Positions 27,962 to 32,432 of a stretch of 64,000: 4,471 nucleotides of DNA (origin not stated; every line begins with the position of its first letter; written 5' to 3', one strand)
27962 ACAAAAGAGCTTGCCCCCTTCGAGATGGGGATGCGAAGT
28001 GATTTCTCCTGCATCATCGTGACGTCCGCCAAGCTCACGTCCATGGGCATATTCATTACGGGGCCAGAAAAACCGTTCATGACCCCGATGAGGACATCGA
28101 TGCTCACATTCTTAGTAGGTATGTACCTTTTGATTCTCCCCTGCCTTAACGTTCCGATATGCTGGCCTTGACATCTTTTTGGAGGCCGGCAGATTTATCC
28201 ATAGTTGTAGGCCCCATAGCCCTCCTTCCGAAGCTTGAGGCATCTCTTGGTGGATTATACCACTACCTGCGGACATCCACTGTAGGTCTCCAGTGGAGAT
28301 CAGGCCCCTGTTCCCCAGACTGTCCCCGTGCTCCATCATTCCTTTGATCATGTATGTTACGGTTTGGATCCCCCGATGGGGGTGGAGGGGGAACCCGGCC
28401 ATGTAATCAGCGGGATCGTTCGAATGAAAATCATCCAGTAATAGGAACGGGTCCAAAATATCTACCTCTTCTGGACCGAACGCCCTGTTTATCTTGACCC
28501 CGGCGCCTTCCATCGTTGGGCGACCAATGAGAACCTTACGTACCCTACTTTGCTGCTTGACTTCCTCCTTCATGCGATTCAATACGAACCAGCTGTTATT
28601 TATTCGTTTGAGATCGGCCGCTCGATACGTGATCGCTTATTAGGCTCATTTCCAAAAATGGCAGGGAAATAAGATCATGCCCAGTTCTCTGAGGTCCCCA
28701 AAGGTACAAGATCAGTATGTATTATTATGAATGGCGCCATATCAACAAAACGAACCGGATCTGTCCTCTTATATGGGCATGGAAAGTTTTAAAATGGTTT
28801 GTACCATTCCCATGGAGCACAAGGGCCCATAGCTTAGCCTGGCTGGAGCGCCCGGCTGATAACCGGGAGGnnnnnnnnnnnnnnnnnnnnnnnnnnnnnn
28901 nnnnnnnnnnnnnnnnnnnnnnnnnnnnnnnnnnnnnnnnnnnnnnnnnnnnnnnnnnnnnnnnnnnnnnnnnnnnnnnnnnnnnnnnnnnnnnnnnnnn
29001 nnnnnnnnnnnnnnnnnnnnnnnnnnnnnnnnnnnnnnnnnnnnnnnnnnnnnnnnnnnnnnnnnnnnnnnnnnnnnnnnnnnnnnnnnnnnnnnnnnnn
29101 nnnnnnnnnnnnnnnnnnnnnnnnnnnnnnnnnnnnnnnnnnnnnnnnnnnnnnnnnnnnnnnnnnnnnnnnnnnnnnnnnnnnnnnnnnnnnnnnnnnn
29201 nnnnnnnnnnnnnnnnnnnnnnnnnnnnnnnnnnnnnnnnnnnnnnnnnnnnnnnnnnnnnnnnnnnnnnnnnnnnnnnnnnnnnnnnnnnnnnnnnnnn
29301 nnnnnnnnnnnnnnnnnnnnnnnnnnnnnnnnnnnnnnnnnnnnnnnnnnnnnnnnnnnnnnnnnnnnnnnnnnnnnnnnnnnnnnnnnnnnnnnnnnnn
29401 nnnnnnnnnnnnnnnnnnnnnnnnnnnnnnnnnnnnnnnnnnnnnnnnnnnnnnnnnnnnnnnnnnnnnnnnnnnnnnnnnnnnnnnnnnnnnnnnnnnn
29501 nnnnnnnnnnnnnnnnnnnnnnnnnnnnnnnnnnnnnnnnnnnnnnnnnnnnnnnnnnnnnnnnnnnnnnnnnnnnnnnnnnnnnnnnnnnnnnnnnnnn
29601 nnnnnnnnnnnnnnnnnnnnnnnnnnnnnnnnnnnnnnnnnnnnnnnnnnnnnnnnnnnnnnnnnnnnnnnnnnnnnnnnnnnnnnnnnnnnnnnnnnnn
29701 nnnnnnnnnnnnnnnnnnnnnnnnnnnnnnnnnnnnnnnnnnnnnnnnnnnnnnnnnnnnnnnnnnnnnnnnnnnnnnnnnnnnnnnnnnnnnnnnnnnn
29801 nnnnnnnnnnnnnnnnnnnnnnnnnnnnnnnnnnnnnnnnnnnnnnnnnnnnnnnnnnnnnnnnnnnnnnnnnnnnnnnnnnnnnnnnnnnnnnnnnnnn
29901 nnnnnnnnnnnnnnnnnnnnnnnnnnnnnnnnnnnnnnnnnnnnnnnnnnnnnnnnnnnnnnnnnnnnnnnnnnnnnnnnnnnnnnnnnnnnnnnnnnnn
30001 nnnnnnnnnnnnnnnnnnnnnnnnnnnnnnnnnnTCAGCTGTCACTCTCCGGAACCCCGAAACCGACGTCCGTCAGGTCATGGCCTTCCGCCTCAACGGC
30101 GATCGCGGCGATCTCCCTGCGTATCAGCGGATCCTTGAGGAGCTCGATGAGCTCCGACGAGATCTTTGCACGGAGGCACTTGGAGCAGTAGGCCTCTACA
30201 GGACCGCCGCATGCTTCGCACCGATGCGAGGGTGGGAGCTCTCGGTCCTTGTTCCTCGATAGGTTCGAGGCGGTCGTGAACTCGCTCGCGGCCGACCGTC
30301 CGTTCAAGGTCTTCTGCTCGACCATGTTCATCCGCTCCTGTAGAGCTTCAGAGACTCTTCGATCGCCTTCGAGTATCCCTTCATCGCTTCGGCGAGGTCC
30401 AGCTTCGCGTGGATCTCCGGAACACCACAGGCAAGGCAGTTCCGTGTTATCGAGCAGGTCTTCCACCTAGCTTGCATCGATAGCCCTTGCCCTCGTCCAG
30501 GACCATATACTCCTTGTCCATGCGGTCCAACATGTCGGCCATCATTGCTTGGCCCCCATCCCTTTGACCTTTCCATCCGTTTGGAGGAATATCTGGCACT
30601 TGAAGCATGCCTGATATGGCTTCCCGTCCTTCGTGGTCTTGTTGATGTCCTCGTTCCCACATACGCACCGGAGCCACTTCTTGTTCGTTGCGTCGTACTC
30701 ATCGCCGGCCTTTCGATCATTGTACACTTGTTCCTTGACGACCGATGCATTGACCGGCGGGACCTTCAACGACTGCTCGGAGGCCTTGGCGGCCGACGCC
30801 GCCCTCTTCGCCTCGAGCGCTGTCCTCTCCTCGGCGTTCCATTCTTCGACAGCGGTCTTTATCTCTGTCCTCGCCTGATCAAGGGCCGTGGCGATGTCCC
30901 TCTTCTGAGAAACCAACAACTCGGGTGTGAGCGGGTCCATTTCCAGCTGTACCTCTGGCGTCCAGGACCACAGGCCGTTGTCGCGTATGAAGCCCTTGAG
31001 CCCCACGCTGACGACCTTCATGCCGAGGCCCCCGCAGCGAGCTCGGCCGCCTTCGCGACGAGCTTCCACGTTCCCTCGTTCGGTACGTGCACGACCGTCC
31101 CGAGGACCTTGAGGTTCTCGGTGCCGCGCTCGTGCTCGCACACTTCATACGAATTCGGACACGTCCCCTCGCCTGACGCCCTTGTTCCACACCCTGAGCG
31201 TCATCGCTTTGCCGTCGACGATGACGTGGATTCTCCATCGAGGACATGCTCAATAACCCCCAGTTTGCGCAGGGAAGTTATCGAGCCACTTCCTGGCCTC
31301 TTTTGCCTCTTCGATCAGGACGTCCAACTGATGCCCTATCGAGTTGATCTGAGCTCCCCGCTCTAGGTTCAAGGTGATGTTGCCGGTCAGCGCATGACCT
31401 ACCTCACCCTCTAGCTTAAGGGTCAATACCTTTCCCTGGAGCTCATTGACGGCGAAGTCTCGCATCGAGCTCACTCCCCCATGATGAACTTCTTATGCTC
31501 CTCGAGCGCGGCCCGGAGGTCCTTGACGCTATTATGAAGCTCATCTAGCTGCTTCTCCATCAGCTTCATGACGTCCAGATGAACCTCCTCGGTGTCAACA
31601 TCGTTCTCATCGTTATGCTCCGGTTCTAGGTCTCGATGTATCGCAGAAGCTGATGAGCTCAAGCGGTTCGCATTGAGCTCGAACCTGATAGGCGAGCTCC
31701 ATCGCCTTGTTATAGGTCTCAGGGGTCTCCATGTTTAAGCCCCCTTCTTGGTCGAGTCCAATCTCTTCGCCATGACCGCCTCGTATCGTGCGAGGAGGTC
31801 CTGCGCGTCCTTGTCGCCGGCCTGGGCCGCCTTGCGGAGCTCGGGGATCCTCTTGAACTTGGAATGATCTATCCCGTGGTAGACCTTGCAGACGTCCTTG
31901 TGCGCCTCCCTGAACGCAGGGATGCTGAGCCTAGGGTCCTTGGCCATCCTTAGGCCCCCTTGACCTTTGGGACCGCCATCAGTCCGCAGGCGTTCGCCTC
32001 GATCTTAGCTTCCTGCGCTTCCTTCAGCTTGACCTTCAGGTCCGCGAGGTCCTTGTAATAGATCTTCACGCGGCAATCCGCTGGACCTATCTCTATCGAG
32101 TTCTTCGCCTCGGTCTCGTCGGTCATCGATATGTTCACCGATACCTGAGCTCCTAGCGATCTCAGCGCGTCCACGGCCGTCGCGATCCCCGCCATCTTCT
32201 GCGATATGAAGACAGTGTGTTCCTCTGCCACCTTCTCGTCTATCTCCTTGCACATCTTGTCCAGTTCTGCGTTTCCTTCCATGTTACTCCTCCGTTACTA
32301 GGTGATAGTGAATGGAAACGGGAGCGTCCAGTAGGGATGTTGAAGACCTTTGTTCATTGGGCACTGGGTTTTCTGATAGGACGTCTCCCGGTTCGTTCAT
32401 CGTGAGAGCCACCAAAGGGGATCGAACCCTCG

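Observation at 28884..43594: ~14.7 kb composite island integrated in tRNA-Ile, delimited by an exact 17-nt direct repeat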

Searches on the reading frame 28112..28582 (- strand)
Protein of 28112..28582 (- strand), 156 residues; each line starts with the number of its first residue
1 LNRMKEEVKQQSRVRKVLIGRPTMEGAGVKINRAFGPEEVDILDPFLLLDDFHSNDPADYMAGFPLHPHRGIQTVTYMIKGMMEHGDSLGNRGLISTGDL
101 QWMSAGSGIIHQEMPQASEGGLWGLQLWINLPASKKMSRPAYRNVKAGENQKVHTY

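Call 14: search_protein_families(library=pfam, max_evalue=0.001, proteins=[window:28112-28582:-])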
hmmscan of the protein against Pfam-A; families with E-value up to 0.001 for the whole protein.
window:28112-28582:- (156 aa): 1 family
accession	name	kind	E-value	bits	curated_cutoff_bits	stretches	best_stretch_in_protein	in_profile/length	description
PF02678.22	Pirin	-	2e-33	115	26.1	1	30-129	3-108/108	Pirin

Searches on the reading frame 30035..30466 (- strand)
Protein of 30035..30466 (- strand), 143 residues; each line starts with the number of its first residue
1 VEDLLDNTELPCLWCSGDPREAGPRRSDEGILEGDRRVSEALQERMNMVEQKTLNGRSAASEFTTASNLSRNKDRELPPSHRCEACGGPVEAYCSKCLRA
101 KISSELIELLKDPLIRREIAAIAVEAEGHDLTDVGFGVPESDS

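Call 11: search_protein_families(library=pfam, max_evalue=0.01, proteins=[window:30035-30466:-])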
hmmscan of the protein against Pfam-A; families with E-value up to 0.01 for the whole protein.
window:30035-30466:- (143 aa): 0 families

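Call 27: search_protein_families(library=phrogs, max_evalue=0.01, proteins=[window:30035-30466:-])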
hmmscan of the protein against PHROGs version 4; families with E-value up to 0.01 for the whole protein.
window:30035-30466:- (143 aa): 0 families

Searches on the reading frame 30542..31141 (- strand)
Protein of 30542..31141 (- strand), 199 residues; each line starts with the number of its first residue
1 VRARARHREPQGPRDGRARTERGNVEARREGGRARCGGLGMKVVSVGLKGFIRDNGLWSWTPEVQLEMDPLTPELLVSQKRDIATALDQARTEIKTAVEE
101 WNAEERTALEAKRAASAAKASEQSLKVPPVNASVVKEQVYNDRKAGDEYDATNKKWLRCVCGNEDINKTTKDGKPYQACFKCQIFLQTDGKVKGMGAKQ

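Call 11: search_protein_families(library=pfam, max_evalue=0.01, proteins=[window:30542-31141:-])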
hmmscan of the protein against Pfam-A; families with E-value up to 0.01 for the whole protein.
window:30542-31141:- (199 aa): 0 families

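Call 27: search_protein_families(library=phrogs, max_evalue=0.01, proteins=[window:30542-31141:-])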
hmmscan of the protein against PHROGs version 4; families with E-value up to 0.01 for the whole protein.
window:30542-31141:- (199 aa): 0 families
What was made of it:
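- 30035..32282 (-): GC-rich module of about 7-8 small ORFs on the integrase strand: 30035-30325 (CxxC zinc ribbon), 30542-31021 (159 aa, C-terminal zinc ribbon), 31250-31474, 31471-31662, 31735-31947 and 31950-32282. No Pfam or PHROG family (calls 11, 27).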

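Call 84: search_protein_families(library=ncbifam, max_evalue=0.001, proteins=[window:30542-31021:-])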
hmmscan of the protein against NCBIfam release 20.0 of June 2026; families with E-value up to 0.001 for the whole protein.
window:30542-31021:- (159 aa): 0 families

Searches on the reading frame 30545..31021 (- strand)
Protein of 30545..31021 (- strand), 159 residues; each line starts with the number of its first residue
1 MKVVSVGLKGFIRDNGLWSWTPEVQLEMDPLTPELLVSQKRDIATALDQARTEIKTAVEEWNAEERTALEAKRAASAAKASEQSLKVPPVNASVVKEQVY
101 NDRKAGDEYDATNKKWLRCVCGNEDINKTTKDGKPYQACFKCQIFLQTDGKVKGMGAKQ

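Call 44: find_homologous_proteins(query=window:30545-31021:-, max_evalue=0.001)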
Query seq(159 aa) (159 aa): 1 proteins with E <= 0.001 among 40 candidates.
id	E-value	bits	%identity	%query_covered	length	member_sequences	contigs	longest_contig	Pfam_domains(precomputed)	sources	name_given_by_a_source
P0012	1.5e-100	352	100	100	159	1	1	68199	-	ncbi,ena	-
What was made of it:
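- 30035..32282 (-): The 159-aa protein has no homologue beyond itself among 5.8 billion proteins (call 44).
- Tried and rejected: The 159-aa zinc-ribbon protein has only itself as a hit among 5.8 billion proteins (call 44).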

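Call 45: find_encoding_contigs(protein=P0012, flank=2000, max_places=2)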
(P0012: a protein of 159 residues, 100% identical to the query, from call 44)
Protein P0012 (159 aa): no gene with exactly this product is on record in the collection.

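Call 46: list_cluster_members(proteins=[P0012, P0003, P0002, P0004, P0008])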
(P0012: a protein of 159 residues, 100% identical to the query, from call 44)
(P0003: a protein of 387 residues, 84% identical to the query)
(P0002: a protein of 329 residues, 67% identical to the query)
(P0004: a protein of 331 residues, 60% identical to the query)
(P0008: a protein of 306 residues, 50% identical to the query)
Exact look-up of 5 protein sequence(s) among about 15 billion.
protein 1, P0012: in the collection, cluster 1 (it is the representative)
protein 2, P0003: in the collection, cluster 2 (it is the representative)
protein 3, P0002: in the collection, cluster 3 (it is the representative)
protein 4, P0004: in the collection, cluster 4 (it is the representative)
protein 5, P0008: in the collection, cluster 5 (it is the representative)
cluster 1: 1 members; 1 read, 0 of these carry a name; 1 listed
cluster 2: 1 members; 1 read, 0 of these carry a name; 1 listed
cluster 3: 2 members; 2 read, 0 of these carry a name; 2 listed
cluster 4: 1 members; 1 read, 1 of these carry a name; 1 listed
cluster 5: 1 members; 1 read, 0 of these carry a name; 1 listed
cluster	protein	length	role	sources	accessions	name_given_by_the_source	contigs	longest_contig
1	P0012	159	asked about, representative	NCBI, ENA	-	-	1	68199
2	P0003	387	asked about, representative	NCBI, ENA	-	-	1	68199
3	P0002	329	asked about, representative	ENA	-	-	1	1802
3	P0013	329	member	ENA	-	-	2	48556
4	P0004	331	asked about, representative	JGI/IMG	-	site-specific recombinase XerD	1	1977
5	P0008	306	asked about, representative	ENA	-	-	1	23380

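Call 47: find_encoding_contigs(protein=P0013, flank=10000, max_places=3)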
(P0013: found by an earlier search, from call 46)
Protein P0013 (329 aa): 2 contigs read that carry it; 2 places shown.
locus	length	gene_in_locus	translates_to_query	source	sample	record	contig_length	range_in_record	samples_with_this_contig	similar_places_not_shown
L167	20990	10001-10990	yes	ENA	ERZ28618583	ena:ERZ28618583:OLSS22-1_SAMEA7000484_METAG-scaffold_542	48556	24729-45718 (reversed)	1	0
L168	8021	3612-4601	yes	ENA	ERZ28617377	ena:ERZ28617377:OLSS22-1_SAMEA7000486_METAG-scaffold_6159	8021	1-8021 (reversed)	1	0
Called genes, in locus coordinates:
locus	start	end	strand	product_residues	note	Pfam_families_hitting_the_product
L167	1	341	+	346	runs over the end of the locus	PF18906:Phage_tube_2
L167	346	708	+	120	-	-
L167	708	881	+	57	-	-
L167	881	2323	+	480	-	-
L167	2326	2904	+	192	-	-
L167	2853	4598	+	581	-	-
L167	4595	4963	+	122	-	-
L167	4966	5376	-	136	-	-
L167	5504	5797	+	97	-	-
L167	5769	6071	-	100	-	-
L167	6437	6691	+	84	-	-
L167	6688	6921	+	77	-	-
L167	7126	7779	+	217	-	-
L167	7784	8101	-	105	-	PF01638:HxlR (faint), PF22166:WHD_ArnR1 (faint)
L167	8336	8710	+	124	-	-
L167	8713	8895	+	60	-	-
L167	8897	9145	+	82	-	-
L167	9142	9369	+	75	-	-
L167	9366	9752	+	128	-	-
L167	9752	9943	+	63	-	-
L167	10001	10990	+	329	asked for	PF00589:Phage_integrase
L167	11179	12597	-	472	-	-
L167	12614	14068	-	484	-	-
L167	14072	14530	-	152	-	-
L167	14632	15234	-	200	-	PF12389:Peptidase_M73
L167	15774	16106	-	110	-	-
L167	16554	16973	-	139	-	PF04304:DUF454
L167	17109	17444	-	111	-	-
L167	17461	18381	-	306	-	PF20720:nSTAND3 (faint), PF01656:CbiA, PF02374:ArsA_ATPase, PF10609:ParA (faint), PF13614:AAA_31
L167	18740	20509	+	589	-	PF00999:Na_H_Exchanger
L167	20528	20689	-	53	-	PF00301:Rubredoxin, PF21349:RUBY_RBDX (faint)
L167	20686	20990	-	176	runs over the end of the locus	PF01814:Hemerythrin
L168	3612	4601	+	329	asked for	PF00589:Phage_integrase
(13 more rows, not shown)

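Call 71: search_protein_families(library=phrogs, max_evalue=0.001, proteins=[L167:3-341:+, L167:346-708:+, L167:881-2323:+, L167:2326-2904:+, L167:2853-4598:+, L167:4595-4963:+, L167:7126-7779:+, L167:8336-8710:+, L167:9366-9752:+, L167:4966-5376:-])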
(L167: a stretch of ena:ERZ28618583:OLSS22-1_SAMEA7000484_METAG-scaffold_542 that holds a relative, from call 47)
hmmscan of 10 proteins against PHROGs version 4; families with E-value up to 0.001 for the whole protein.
L167:3-341:+ (112 aa): 0 families

L167:346-708:+ (120 aa): 0 families

L167:881-2323:+ (480 aa): 2 families
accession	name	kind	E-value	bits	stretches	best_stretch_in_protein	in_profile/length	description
phrog_1535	-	tail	3.8e-05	23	0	286-435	967-1093/1152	tail length tape measure protein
phrog_58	-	tail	4.7e-05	22.9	1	281-398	871-991/1544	tail length tape measure protein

L167:2326-2904:+ (192 aa): 0 families

L167:2853-4598:+ (581 aa): 0 families

L167:4595-4963:+ (122 aa): 3 families
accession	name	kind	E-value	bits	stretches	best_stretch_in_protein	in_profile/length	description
phrog_17180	-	unknown function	4.2e-19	70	1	70-121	99-150/161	-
phrog_188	-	tail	4.9e-06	27.4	1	1-73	44-117/207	tail fiber assembly protein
phrog_5400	-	unknown function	8.9e-06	26.8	1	8-73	10-67/145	-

L167:7126-7779:+ (217 aa): 0 families

L167:8336-8710:+ (124 aa): 0 families

L167:9366-9752:+ (128 aa): 0 families

L167:4966-5376:- (136 aa): 0 families
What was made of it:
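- L167 carries tail tube and tape-measure genes upstream of this integrase (calls 47, 71).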

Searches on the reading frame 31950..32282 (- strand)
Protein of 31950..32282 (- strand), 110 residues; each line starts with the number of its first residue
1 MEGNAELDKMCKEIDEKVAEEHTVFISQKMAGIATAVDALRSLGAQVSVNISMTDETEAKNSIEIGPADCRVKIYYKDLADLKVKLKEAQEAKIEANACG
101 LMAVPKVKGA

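Call 11: search_protein_families(library=pfam, max_evalue=0.01, proteins=[window:31950-32282:-])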
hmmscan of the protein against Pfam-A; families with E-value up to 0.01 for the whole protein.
window:31950-32282:- (110 aa): 0 families

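Call 27: search_protein_families(library=phrogs, max_evalue=0.01, proteins=[window:31950-32282:-])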
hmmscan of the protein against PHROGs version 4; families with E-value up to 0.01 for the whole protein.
window:31950-32282:- (110 aa): 1 family
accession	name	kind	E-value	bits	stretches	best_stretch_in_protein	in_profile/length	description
phrog_17180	-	unknown function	0.0071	17.2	1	8-89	17-101/161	-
